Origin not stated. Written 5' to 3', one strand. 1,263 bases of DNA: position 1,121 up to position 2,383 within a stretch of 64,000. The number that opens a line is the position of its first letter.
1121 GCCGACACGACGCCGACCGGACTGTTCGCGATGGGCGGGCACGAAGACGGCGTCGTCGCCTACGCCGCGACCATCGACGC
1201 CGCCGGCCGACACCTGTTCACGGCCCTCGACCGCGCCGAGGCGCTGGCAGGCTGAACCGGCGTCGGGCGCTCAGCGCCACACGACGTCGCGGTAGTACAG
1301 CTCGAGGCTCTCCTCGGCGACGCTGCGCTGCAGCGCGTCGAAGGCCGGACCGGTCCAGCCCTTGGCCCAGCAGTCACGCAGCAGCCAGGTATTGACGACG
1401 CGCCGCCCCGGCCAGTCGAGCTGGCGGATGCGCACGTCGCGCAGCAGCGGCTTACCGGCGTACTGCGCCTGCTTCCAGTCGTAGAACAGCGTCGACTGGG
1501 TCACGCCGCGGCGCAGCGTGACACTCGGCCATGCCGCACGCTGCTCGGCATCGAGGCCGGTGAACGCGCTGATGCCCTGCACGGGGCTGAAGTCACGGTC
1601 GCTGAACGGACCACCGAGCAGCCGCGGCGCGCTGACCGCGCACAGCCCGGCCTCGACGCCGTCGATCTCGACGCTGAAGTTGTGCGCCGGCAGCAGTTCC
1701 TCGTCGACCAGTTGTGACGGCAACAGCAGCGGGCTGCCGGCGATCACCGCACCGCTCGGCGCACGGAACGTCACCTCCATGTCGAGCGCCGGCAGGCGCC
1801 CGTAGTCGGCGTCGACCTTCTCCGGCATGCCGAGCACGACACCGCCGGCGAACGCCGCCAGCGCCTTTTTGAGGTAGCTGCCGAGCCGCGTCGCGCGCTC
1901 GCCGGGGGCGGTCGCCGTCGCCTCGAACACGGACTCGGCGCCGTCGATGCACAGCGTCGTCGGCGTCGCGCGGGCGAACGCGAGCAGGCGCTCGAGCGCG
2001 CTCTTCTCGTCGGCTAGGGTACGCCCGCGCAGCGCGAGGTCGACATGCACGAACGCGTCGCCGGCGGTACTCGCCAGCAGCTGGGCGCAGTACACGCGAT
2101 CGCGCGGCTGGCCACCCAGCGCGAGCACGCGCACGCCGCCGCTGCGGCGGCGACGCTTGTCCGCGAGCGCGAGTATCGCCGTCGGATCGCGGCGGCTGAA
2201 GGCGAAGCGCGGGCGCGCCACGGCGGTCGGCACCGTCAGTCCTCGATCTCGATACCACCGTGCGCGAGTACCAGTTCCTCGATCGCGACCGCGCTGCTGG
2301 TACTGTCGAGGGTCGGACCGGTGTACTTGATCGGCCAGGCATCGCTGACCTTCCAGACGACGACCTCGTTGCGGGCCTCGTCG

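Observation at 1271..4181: Orphan tail-tube trio plus patatin lipase, with no sheath, baseplate or capsid: a candidate undescribed module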

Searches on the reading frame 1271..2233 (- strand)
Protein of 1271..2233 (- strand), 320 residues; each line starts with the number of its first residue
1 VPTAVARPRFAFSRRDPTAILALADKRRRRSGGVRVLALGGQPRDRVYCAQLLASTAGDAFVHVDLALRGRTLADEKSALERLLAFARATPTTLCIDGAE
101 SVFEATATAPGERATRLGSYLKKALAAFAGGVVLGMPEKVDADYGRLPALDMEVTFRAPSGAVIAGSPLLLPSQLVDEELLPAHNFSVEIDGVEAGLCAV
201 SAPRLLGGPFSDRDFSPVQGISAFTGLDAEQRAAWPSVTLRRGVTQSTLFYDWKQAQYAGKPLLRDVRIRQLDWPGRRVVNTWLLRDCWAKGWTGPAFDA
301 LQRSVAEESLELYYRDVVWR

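Call 3: search_protein_families(library=pfam, proteins=[window:1271-2233:-], max_evalue=0.1)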
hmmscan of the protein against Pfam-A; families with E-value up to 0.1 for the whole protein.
window:1271-2233:- (320 aa): 2 families
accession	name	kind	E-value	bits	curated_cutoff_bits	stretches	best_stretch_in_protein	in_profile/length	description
PF06841.18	Phage_T4_gp19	-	3.9e-14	53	28.2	1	183-316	2-132/134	T4-like virus tail tube protein gp19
PF22835.1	TEX13B-like_middle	-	0.059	14.1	27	0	98-167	5-75/110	Testis-expressed protein 13B-like, middle domain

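Call 4: search_protein_families(library=ncbifam, proteins=[window:1271-2233:-], max_evalue=0.1)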
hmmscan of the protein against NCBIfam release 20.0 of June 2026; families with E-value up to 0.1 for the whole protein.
window:1271-2233:- (320 aa): 2 families
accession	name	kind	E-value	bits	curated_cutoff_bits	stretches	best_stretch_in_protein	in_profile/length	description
TIGR02241.1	TIGR02241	subfamily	4.8e-15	55.6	62.4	1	232-316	51-137/141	conserved hypothetical phage tail region protein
NF053770.1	CIS5_fam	equivalog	4.6e-07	29.6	260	1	234-315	57-138/148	CIS5 family contractile injection system inner tube adaptor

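Call 6: find_homologous_proteins(query=window:1271-2233:-, max_evalue=0.001)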
Query window:1271-2233:- (320 aa): 27 proteins with E <= 0.001 among 8000 candidates.
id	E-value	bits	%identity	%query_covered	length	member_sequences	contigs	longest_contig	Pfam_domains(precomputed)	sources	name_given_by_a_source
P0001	1.9e-208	709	100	100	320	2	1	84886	PF06841.19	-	-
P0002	1.7e-157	542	75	99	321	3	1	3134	PF06841.19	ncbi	-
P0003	3.8e-148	511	69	99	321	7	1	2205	PF06841.19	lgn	-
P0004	7.3e-146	504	71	98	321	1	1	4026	PF06841.19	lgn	-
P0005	1.9e-145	502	70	98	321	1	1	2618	PF06841.19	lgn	-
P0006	6.5e-145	500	69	99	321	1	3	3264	PF06841.19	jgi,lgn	-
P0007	7.8e-144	497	68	99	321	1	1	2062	PF06841.19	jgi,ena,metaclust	metaclust:\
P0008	6.0e-143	494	67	100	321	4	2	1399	PF06841.19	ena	-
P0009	8.1e-143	494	70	98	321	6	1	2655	PF06841.19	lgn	-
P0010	1.2e-140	486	67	99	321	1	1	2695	PF06841.19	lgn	-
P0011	1.8e-140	486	68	98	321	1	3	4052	PF06841.19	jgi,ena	jgi:phage tail-like protein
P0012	6.7e-139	481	68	98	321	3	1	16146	PF06841.19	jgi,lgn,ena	-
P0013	7.2e-139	481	70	98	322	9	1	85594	PF06841.19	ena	-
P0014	2.7e-136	472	66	98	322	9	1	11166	PF06841.19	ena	-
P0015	3.5e-136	472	67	99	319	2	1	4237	PF06841.19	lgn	-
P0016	6.3e-133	461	67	100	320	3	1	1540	PF06841.19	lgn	-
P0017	6.7e-132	458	63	98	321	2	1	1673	PF06841.19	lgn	-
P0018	8.1e-132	457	66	98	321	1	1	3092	PF06841.19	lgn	-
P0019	4.3e-131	455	64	98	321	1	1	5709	PF06841.19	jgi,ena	-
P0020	1.6e-130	453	63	100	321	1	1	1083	PF06841.19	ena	-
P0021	6.6e-128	445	63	99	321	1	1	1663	PF06841.19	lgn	-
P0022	3.0e-123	429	62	98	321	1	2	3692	PF06841.19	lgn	-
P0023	8.3e-104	365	57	98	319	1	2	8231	PF06841.19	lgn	-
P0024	1.9e-97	345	53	98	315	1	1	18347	PF06841.19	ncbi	ncbi:MAG: phage tail protein [Pseudomonadota bacterium]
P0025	2.1e-86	308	71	58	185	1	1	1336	PF06841.19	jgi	jgi:phage tail-like protein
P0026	6.1e-67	244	56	69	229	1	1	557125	-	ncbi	-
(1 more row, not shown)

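Call 7: find_encoding_contigs(protein=P0013, flank=10000, max_places=3)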
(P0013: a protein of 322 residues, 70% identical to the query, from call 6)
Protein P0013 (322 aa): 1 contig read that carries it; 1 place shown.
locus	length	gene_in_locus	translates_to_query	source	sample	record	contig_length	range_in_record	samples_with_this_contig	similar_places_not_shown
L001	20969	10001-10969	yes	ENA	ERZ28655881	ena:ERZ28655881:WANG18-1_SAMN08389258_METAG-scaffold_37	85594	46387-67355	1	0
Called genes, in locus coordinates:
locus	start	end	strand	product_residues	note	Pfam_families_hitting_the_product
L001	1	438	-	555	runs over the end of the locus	PF00005:ABC_tran, PF02463:SMC_N (faint), PF13304:AAA_21 (faint), PF13476:AAA_23 (faint), PF12848:ABC_tran_Xtn, PF00005:ABC_tran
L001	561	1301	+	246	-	PF00990:GGDEF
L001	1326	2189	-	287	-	PF00763:THF_DHG_CYH, PF02882:THF_DHG_CYH_C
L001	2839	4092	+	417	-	PF00464:SHMT, PF01276:OKR_DC_1 (faint)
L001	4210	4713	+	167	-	PF22811:Zn_ribbon_NrdR, PF03477:ATP-cone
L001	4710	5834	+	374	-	PF00383:dCMP_cyt_deam_1, PF14437:MafB19-deam (faint), PF01872:RibD_C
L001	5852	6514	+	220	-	PF00677:Lum_binding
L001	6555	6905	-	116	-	-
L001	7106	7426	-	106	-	PF07238:PilZ (weak)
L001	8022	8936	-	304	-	PF01734:Patatin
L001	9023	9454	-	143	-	PF06841:Phage_T4_gp19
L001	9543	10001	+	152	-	PF06841:Phage_T4_gp19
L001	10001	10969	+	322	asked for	PF06841:Phage_T4_gp19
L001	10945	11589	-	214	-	PF00596:Aldolase_II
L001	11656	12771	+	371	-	PF00926:DHBP_synthase, PF00925:GTP_cyclohydro2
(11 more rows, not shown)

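Call 8: find_encoding_contigs(protein=P0024, flank=10000, max_places=3)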
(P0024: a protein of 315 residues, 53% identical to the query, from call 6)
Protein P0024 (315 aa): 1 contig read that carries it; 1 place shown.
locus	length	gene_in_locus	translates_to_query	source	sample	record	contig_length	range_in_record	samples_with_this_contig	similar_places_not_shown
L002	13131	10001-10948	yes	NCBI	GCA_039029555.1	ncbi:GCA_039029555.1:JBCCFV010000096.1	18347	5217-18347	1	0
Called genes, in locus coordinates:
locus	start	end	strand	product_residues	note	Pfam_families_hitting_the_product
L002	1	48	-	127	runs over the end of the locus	PF10013:DUF2256, PF11625:DUF3253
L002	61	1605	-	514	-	PF04244:DPRP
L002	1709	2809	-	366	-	PF00180:Iso_dh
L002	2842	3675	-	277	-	PF00296:Bac_luciferase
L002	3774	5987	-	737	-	PF01734:Patatin, PF11856:DUF3376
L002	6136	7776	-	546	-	PF00732:GMC_oxred_N, PF00890:FAD_binding_2 (faint), PF01266:DAO (faint), PF05199:GMC_oxred_C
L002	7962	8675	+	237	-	PF00027:cNMP_binding, PF13545:HTH_Crp_2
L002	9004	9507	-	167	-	PF06841:Phage_T4_gp19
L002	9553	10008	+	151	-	PF06841:Phage_T4_gp19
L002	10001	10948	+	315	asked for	PF06841:Phage_T4_gp19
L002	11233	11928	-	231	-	-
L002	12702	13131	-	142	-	PF00118:Cpn60_TCP1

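Call 9: find_encoding_contigs(protein=P0026, flank=10000, max_places=3)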
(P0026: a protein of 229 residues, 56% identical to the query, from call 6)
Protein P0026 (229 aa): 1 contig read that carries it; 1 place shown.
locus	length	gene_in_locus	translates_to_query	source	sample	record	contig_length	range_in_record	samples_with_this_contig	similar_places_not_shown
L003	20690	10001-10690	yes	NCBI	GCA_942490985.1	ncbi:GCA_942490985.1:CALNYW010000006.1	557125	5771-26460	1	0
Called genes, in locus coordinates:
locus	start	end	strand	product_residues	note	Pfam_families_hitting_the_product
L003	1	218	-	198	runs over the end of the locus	-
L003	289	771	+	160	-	-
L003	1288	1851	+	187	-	PF00528:BPD_transp_1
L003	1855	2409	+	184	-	-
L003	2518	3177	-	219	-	-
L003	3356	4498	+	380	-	PF23539:DUF7134, PF07730:HisKA_3, PF02518:HATPase_c (weak)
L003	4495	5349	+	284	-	PF00072:Response_reg, PF08281:Sigma70_r4_2 (weak), PF00196:GerE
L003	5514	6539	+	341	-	PF01073:3Beta_HSD, PF01370:Epimerase, PF05368:NmrA (weak), PF07993:NAD_binding_4 (weak), PF13460:NAD_binding_10, PF16363:GDP_Man_Dehyd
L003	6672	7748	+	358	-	PF01210:NAD_Gly3P_dh_N (weak), PF02558:ApbA (faint), PF02317:Octopine_DH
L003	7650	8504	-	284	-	PF12840:HTH_20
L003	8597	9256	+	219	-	PF01227:GTP_cyclohydroI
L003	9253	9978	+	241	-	PF01134:GIDA (faint), PF01266:DAO (faint), PF03486:HI0933_like (faint), PF07992:Pyr_redox_2, PF13450:NAD_binding_8 (faint), PF13738:Pyr_redox_3 (weak), PF00070:Pyr_redox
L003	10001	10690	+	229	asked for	-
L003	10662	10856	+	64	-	-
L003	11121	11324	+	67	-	-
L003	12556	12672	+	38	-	-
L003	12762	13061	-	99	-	PF01625:PMSR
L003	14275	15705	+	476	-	PF05598:DUF772, PF01609:DDE_Tnp_1, PF13751:DDE_Tnp_1_6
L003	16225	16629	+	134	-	-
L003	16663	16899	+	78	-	-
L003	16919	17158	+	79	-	-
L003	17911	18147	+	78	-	-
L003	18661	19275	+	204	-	PF12796:Ank_2, PF13637:Ank_4, PF00023:Ank (weak), PF13637:Ank_4 (weak), PF13857:Ank_5, PF00023:Ank, PF13606:Ank_3 (weak), PF13637:Ank_4 (weak)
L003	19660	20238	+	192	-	-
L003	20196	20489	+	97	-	-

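Call 10: search_protein_families(library=padloc, proteins=[window:1271-2233:-], max_evalue=0.1)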
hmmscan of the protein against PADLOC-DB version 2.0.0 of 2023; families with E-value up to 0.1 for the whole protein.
window:1271-2233:- (320 aa): 0 families

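Call 11: search_solved_structures(query=window:1271-2233:-, max_evalue=10, show_alignments=2)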
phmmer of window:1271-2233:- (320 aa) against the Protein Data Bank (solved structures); distinct sequences matched with E-value up to 10: 14.
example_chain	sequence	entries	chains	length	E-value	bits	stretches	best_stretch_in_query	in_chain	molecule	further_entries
9qgl_1A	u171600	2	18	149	4.8e-05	26.1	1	220-312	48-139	Phage tail protein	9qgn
6j0b_a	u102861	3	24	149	0.00032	23.4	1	235-313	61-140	Pvc1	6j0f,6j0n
6rao_A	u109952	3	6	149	0.00058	22.6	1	232-312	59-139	Afp1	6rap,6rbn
8bl4_v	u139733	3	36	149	0.00075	22.2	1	178-317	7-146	Phage tail protein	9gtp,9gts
9r9h_B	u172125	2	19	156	0.0079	18.8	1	182-315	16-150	Phage tail protein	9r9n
7b5h_AM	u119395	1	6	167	0.021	17.4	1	281-314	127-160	All3323 protein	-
9qgl_5A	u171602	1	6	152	0.036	16.6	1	237-319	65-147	Phage tail protein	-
6j0n_n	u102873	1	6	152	0.11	15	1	235-319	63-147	Pvc5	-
7adz_1a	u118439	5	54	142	0.12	14.9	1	185-317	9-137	Phage tail protein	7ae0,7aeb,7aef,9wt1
7aeb_Y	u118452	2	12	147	0.49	12.9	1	232-315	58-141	Phospholipid/glycerol acyltransferase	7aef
4yyv_A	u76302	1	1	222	0.79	12.2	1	267-308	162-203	Ficin isoform C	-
4yys_A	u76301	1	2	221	0.79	12.2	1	267-308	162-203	Ficin isoform B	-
4yyr_A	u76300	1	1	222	0.79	12.2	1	267-308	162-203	Ficin B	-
4yyq_A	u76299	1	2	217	0.93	12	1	278-308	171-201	Ficin isoform A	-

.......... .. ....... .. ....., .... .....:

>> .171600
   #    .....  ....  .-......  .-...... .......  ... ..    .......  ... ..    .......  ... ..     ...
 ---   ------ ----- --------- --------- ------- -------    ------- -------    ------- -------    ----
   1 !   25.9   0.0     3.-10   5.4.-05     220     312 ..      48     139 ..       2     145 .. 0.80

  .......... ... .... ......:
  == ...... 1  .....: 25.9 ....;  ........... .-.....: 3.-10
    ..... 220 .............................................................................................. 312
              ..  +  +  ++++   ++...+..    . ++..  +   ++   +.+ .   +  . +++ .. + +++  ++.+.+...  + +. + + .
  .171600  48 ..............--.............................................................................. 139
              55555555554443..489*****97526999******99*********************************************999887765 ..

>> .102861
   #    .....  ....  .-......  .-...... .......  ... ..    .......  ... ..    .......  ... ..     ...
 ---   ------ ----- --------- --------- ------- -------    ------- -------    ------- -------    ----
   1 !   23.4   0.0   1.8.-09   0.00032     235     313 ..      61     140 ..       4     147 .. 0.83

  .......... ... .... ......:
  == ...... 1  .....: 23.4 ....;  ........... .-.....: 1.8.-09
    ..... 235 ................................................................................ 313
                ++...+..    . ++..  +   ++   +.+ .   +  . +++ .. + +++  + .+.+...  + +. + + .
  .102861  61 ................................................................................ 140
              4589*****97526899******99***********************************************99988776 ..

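Call 17: find_related_loci(query=A1, collection=genome_contigs, flank=10000)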
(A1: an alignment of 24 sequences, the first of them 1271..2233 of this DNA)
Query A1 (320 aa) in genome_contigs; peptide patterns used: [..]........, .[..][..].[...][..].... (x = any residue, [..] = any of these).
44 stretches matched a pattern; 5 encode a relative of the query (tblastn E <= 1e-3); 5 distinct loci.
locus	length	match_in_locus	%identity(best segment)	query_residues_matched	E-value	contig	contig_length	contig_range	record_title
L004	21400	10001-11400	69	6-319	4e-151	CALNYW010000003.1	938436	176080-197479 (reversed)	MAG: uncultured Gammaproteobacteria bacterium isolate HOU_bin.0085 genome assembly, contig: contig_4812, whole genome sh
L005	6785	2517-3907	66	5-319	1e-140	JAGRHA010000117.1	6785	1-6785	MAG: Gammaproteobacteria bacterium isolate HKST-UBA188 k127_721220, whole genome shotgun sequence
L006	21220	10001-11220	70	6-319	3e-139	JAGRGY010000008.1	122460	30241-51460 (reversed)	MAG: Gammaproteobacteria bacterium isolate HKST-UBA186 2011-04-20_1_(paired)_contig_2077, whole genome shotgun sequence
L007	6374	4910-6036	63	6-314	8e-91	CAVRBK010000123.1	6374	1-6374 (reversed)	MAG: uncultured Gammaproteobacteria bacterium isolate MFD03551.bin.3.4 genome assembly, contig: contig_96189, whole geno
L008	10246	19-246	62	245-320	7e-29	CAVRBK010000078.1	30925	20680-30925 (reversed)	MAG: uncultured Gammaproteobacteria bacterium isolate MFD03551.bin.3.4 genome assembly, contig: contig_67537, whole geno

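Call 21: predict_structure(alignment_id=A1)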
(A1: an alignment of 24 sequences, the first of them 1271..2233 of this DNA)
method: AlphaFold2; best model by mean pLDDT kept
length: 320 residues; sequences in the alignment: 24
mean_pLDDT: 74.9   pTM: 0.53
mean pLDDT of the five models: 74.9, 74.1, 73.9, 73.4, 71.8
residues with pLDDT >= 90: 35; 70-90: 199; 50-70: 45; < 50: 41
segments of 3 or more residues with pLDDT < 50: 1-5, 158-184, 206-210
pLDDT, mean of each block of 10 residues (from residue 1): 58 79 88 89 79 84 72 80 78 88 87 89 89 87 89 72 28 29 66 81 52 66 84 82 74 76 84 66 84 69 65 80
secondary structure, 60 per line:
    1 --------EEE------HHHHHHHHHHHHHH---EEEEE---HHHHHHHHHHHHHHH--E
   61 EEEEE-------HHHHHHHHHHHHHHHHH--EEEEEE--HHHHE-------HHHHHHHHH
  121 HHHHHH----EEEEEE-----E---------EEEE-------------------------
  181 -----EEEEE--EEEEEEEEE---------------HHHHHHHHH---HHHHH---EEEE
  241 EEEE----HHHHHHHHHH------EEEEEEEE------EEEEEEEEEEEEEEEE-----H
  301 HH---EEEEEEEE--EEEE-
elements in order: E9-11 H18-31 E35-39 H43-57 E60-65 H73-89 E92-97 H100-103 H112-126 E131-136 E152-155 E186-190 E193-201 H217-225 H229-233 E237-244 H249-258 E265-272 E279-294 E306-313 E316-319

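Call 26: fold_search(model_id=the predicted structure, library=pdb)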
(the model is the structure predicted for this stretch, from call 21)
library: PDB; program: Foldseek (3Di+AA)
matches with E <= 10: 1427; with E <= 0.001: 158
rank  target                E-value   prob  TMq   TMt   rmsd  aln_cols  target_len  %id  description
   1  9qgl_1A               9.9e-08  1.00  0.29  0.59   9.3       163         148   20  Cryo-EM structure of the PlPVC1 baseplate, 6-fold symmetrized (C6), in extended state (released 2025-10-29)
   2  9qgn_1A               1.4e-07  1.00  0.29  0.60   9.6       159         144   19  Cryo-EM structure of the PlPVC1 cap, 6-fold symmetrized (C6), in extended state (released 2025-10-29)
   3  9qgl_5A               1.5e-07  1.00  0.26  0.52   9.5       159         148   20  Cryo-EM structure of the PlPVC1 baseplate, 6-fold symmetrized (C6), in extended state (released 2025-10-29)
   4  9gts_1a               1.7e-07  1.00  0.29  0.58  10.3       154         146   21  Cryo-EM structure of a contractile injection system in Streptomyces coelicolor, the cap portion in extended state. (released 2025-06-18)
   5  6j0n_n                1.8e-07  1.00  0.29  0.58   8.7       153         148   19  Cryo-EM Structure of an Extracellular Contractile Injection System, baseplate in extended state, refined in C6 symmetr (released 2019-04-10)
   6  6rap_A                1.9e-07  1.00  0.30  0.59   9.2       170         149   18  Cryo-EM structure of the anti-feeding prophage cap (AFP tube terminating cap) (released 2019-04-17)
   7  6j0b_a                6.6e-07  1.00  0.30  0.60   9.2       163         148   20  Cryo-EM Structure of an Extracellular Contractile Injection System, PVC sheath-tube complex in extended state (released 2019-04-10)
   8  6rao_A                7.9e-07  1.00  0.30  0.60   8.8       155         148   19  Cryo-EM structure of the anti-feeding prophage (AFP) baseplate, 6-fold symmetrised (released 2019-04-17)
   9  6j0f_a                1.0e-06  1.00  0.29  0.61   8.8       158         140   20  Cryo-EM Structure of an Extracellular Contractile Injection System, PVC sheath/tube terminator in extended state (released 2019-04-10)
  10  7aeb_Y                1.1e-06  1.00  0.29  0.58   8.9       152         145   20  Cryo-EM structure of an extracellular contractile injection system in marine bacterium Algoriphagus machipongonensis,  (released 2022-02-16)
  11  6rao_F                2.7e-06  1.00  0.26  0.52  10.2       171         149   19  Cryo-EM structure of the anti-feeding prophage (AFP) baseplate, 6-fold symmetrised (released 2019-04-17)
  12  7b5h_AM               3.0e-06  1.00  0.21  0.42   5.1        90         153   26  Cryo-EM structure of the contractile injection system base plate from Anabaena PCC7120 (released 2022-02-23)
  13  7adz_1a               9.0e-06  1.00  0.28  0.58   9.4       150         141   21  Cryo-EM structure of an extracellular contractile injection system in marine bacterium Algoriphagus machipongonensis, (released 2022-02-16)
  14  6bdc                  2.9e-05  1.00  0.27  0.65   5.7       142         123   10  Structure of Hcp1 from Flavobacterium johnsoniae (released 2017-12-27)
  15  8bl4_a                2.9e-05  1.00  0.27  0.51  11.5       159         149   17  Cryo-EM structure of a contractile injection system in Streptomyces coelicolor, the sheath-tube module in extended sta (released 2023-03-15)
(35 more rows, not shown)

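Call 60: find_homologous_proteins(query=A3, max_evalue=1e-20)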
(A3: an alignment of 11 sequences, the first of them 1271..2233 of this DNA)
Query A3 (11 sequences) (320 aa, profile of the alignment): 26 proteins with E <= 1e-20 among 8000 candidates.
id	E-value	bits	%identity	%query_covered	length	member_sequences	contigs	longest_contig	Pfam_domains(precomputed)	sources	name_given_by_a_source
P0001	4.5e-123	429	100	100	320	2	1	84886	PF06841.19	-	-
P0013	6.8e-121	421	70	98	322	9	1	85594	PF06841.19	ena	-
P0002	3.0e-116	406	75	99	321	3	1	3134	PF06841.19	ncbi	-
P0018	1.5e-111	391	66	98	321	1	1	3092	PF06841.19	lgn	-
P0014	2.2e-111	390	66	98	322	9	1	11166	PF06841.19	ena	-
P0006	2.7e-111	390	69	99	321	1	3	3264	PF06841.19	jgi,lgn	-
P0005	7.7e-111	388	70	98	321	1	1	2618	PF06841.19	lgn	-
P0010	1.1e-110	388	67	99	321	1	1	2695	PF06841.19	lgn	-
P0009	4.7e-110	386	70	98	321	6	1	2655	PF06841.19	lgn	-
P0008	9.8e-110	385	67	100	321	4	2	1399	PF06841.19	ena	-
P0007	1.6e-109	384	68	99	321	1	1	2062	PF06841.19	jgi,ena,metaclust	metaclust:\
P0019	3.0e-109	383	64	98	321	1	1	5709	PF06841.19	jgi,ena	-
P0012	3.5e-109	383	68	98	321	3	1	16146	PF06841.19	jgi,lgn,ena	-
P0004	5.8e-109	382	71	98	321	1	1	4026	PF06841.19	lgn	-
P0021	2.4e-108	380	63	99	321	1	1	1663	PF06841.19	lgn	-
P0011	3.5e-108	380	68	98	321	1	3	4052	PF06841.19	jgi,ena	jgi:phage tail-like protein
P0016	4.9e-108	379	67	100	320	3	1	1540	PF06841.19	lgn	-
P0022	2.5e-106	374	62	98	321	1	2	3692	PF06841.19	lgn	-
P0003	5.1e-105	369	69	99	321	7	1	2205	PF06841.19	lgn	-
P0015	9.3e-105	368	67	99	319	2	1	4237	PF06841.19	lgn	-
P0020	5.9e-104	366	63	100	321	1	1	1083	PF06841.19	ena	-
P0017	3.2e-103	363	63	98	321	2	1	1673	PF06841.19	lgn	-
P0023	2.3e-97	344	57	98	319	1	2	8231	PF06841.19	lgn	-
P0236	1.1e-91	325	37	26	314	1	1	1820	PF00004.36,PF06841.19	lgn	-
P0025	5.6e-62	228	71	58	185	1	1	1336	PF06841.19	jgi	jgi:phage tail-like protein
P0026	2.5e-42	163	56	69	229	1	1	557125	-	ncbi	-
